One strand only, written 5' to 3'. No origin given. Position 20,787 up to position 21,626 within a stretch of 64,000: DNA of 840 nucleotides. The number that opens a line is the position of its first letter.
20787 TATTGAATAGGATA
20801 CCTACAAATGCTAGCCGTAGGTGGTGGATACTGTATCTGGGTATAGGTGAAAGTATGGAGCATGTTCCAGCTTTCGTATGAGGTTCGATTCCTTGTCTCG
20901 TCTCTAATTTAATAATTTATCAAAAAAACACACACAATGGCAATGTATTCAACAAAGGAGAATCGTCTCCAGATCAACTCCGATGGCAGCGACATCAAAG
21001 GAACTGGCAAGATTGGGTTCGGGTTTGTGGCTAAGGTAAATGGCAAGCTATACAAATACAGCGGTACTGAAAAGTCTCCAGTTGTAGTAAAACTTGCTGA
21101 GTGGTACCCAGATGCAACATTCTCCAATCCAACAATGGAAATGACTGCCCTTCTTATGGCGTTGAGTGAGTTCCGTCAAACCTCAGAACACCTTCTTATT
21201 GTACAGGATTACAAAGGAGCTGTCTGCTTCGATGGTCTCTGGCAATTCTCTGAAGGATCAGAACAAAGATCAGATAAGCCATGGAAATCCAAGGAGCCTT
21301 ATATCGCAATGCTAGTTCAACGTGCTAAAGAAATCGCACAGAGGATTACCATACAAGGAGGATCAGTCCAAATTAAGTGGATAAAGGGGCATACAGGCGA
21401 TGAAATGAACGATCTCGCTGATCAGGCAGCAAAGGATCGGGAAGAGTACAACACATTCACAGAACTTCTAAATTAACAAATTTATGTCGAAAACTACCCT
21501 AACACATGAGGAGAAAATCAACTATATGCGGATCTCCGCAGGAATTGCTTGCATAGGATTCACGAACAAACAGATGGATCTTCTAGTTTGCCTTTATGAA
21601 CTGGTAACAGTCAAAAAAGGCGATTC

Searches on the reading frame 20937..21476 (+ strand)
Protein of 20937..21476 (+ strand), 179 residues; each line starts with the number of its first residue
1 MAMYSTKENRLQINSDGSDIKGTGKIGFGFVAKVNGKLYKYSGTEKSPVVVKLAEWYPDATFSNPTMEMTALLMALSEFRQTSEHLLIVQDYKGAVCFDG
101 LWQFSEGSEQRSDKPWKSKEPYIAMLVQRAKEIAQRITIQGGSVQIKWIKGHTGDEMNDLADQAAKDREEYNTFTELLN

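Call 48: search_protein_families(library=phrogs, proteins=[window:20937-21476:+], max_evalue=0.001)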
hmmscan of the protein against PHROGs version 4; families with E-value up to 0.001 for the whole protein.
window:20937-21476:+ (179 aa): 2 families
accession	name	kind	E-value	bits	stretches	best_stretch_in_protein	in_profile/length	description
phrog_531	-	DNA, RNA and nucleotide metabolism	1.2e-15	58.6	1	8-169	73-224/285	Rnase H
phrog_3265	-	DNA, RNA and nucleotide metabolism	1.7e-08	34.7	1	35-166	59-189/496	ribonuclease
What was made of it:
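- Checked: RNase H: confirmed at 20937-21476 (phrog_531, E 1.2e-15, call 48).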

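Call 55: search_protein_families(library=ncbifam, proteins=[window:20937-21476:+], max_evalue=0.001)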
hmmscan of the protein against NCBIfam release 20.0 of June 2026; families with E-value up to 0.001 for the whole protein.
window:20937-21476:+ (179 aa): 1 family
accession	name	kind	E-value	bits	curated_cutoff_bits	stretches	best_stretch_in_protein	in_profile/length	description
NF001236.0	PRK00203.1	equivalog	1.1e-07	31.5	160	1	60-170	40-142/151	ribonuclease HI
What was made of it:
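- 20937..21476 (+): RNase H-like gene directly downstream of the tRNA-like cluster. phrog_531 E 1.2e-15; NCBIfam RNase HI weak (calls 48, 55).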
